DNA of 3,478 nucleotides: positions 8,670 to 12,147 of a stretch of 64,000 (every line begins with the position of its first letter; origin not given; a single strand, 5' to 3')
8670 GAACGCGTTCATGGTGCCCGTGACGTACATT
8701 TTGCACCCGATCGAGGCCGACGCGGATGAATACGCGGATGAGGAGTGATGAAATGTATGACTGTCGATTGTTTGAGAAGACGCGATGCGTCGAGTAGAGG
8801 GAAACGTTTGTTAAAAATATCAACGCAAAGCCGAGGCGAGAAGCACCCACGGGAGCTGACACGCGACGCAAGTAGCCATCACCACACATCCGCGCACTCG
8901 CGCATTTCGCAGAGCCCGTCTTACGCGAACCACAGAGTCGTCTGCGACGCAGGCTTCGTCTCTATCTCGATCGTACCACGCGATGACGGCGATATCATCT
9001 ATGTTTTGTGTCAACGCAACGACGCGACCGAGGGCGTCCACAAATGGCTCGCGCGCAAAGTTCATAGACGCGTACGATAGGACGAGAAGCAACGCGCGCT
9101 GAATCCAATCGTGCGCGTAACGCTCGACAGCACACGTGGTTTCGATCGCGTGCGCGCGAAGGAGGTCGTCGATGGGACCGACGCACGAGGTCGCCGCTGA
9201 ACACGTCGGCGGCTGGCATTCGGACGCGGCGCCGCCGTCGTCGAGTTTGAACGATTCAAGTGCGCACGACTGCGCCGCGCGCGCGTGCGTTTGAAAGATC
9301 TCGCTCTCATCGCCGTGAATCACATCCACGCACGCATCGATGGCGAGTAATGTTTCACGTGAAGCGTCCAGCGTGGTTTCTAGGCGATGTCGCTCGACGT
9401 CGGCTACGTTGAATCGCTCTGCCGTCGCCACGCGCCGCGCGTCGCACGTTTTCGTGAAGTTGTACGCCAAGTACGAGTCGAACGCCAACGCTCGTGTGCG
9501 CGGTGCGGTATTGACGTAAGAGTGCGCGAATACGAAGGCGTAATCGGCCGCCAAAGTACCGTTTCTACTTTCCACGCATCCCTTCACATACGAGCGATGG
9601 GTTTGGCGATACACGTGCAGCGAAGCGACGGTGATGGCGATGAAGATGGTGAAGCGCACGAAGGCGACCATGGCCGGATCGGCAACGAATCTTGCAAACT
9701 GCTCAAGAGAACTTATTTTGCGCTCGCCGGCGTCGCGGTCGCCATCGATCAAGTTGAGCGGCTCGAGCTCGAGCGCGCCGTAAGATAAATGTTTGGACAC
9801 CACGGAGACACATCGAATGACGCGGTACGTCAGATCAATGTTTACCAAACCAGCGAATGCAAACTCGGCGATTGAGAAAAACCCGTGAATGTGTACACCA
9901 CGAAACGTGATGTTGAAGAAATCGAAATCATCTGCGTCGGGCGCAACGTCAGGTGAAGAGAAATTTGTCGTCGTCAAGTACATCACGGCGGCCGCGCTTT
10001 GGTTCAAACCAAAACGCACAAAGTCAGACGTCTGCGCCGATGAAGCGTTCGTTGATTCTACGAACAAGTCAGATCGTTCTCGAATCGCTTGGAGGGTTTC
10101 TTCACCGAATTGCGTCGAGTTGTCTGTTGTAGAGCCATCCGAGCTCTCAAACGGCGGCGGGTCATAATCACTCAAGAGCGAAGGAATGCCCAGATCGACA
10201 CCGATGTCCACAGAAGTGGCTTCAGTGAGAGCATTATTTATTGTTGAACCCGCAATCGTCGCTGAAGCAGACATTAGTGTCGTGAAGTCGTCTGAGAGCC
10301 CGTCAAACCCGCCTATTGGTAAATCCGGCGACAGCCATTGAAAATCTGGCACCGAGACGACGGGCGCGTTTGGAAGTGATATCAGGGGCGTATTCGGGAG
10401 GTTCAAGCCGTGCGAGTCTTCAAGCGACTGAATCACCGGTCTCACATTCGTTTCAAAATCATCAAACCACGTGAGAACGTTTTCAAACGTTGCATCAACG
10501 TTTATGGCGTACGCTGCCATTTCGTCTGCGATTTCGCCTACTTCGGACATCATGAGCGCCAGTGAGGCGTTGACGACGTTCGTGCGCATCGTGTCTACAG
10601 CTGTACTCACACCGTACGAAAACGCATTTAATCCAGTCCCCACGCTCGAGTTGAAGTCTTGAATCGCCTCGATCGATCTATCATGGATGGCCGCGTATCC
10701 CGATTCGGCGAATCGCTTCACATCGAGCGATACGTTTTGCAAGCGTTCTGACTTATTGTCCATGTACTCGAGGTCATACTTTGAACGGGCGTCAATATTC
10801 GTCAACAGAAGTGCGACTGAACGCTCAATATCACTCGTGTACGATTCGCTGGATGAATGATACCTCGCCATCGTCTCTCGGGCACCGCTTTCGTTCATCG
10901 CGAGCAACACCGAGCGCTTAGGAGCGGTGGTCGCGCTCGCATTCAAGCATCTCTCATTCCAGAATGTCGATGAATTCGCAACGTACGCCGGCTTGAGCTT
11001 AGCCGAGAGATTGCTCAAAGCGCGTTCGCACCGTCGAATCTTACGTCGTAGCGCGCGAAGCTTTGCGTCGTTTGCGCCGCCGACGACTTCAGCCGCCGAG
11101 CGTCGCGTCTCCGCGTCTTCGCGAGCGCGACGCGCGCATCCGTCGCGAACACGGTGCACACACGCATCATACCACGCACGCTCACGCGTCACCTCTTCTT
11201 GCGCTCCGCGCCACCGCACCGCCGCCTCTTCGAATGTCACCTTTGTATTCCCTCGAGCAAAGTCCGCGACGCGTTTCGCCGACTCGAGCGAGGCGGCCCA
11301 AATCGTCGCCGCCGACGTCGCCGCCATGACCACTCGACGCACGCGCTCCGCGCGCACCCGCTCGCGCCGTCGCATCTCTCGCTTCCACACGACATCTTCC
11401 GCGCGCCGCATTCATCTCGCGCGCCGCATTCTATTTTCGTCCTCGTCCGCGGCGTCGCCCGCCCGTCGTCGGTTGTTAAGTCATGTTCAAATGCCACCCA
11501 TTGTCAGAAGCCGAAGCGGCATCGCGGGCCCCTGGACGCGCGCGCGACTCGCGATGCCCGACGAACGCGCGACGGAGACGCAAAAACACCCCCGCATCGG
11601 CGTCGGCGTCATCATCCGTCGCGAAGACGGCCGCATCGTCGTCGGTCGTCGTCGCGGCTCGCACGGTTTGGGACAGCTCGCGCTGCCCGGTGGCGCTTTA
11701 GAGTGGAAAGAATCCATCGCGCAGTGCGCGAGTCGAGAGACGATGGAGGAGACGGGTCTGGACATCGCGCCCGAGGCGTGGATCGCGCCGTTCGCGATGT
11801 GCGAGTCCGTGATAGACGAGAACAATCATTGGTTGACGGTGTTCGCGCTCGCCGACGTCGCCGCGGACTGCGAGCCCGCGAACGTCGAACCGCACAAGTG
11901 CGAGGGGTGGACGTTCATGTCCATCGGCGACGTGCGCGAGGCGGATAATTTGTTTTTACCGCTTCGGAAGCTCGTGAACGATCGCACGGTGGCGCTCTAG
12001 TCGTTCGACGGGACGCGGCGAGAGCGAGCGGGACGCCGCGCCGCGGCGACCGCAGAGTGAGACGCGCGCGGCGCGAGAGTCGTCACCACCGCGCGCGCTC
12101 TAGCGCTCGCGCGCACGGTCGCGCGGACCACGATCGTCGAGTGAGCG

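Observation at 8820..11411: Large (863 aa) membrane protein with no recognisable family: helical N-terminal domain, single internal TM, Cys-rich C-terminal domain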

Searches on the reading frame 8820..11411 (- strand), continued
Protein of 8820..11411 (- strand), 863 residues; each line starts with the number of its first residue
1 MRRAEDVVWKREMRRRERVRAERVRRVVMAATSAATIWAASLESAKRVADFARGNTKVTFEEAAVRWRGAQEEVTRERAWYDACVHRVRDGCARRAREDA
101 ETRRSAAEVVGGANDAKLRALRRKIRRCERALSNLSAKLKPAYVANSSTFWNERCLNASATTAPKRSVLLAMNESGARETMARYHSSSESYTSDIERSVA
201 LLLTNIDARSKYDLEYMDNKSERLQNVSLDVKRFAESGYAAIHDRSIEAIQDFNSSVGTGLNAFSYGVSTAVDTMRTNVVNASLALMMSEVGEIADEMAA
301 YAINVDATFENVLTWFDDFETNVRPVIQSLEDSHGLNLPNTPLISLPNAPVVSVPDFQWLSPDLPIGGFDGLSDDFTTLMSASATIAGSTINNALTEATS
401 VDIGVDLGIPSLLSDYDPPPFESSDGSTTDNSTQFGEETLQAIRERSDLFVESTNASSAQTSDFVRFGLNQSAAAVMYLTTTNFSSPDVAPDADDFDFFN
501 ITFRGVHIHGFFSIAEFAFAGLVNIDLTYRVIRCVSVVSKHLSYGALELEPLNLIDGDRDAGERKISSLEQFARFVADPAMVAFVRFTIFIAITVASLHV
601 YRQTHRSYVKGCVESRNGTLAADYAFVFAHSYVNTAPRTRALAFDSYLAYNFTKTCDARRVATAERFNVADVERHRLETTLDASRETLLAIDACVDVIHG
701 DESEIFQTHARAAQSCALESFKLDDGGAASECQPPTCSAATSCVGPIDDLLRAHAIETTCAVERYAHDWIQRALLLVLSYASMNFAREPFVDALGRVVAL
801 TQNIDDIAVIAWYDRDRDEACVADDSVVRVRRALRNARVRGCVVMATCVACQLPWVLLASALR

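Call 70: find_encoding_contigs(protein=P0146, flank=6000, max_places=2)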
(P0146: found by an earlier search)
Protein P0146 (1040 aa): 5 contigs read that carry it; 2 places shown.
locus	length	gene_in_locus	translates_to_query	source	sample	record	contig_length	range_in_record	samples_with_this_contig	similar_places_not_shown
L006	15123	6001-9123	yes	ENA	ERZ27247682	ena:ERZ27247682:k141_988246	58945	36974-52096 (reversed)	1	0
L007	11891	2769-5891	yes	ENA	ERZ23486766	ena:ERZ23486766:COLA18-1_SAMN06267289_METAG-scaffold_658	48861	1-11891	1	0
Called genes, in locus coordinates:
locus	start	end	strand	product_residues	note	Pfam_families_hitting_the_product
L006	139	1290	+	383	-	PF00574:CLP_protease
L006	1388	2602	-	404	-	PF03151:TPT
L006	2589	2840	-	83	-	-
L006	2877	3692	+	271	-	-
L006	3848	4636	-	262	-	-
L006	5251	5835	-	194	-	PF00293:NUDIX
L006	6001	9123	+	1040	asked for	-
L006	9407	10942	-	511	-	PF02144:Rad1 (weak)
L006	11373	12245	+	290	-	PF02517:Rce1-like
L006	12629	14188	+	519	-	PF00069:Pkinase, PF07714:PK_Tyr_Ser-Thr (faint), PF00069:Pkinase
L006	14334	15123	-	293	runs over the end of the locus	PF12263:DUF3611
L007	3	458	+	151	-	?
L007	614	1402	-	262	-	-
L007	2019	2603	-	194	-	PF00293:NUDIX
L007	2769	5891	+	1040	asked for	-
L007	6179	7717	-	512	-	PF02144:Rad1 (weak)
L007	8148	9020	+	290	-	PF02517:Rce1-like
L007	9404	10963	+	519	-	PF00069:Pkinase, PF07714:PK_Tyr_Ser-Thr (faint), PF00069:Pkinase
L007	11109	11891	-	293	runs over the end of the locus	PF12263:DUF3611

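Call 81: find_related_loci(query=A1, collection=viral_contigs, flank=5000)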
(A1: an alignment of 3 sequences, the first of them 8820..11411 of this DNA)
Query A1 (863 aa) in viral_contigs; peptide patterns used: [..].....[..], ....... (x = any residue, [..] = any of these).
36 stretches matched a pattern, but none encodes a relative of the query by tblastn (E <= 1e-3).

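Call 87: search_protein_families(library=pfam, alignment_id=A4, max_evalue=0.001)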
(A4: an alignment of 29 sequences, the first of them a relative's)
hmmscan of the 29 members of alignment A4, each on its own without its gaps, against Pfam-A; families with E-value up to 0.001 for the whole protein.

A. member 1, P0090 (1394 aa): 0 families

B. families by the number of members that match (of 29 scanned): 4 families
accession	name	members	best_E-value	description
PF13573.12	SprB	1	1.7e-22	SprB repeat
PF18962.6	Por_Secre_tail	1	2.7e-13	Secretion system C-terminal sorting domain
PF22898.2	NOMO1-like_1st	1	2.7e-05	BOS complex subunit NOMO1-like, first beta sandwich domain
PF06832.18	BiPBP_C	1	0.00023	Penicillin-Binding Protein C-terminus Family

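Call 88: search_protein_families(library=pfam, proteins=[P0079, P0058, P0087, P0073, P0114, P0076, P0106, P0083], max_evalue=0.001)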
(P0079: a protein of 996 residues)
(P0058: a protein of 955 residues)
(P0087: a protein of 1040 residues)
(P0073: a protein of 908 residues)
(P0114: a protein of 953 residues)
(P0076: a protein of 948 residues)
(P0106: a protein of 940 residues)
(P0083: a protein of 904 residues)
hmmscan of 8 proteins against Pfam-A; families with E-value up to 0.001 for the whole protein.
P0079 (996 aa): 0 families

P0058 (955 aa): 0 families

P0087 (1040 aa): 0 families

P0073 (908 aa): 0 families

P0114 (953 aa): 0 families

P0076 (948 aa): 0 families

P0106 (940 aa): 0 families

P0083 (904 aa): 0 families

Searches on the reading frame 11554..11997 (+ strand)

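Call 75: search_protein_families(library=pfam, proteins=[window:11554-11997:+], max_evalue=0.01)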
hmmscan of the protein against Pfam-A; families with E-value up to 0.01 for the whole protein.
window:11554-11997:+ (148 aa): 1 family
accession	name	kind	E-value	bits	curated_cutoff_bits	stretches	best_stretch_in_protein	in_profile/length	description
PF00293.34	NUDIX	-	9e-19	68.2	21.1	1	13-133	2-123/134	NUDIX domain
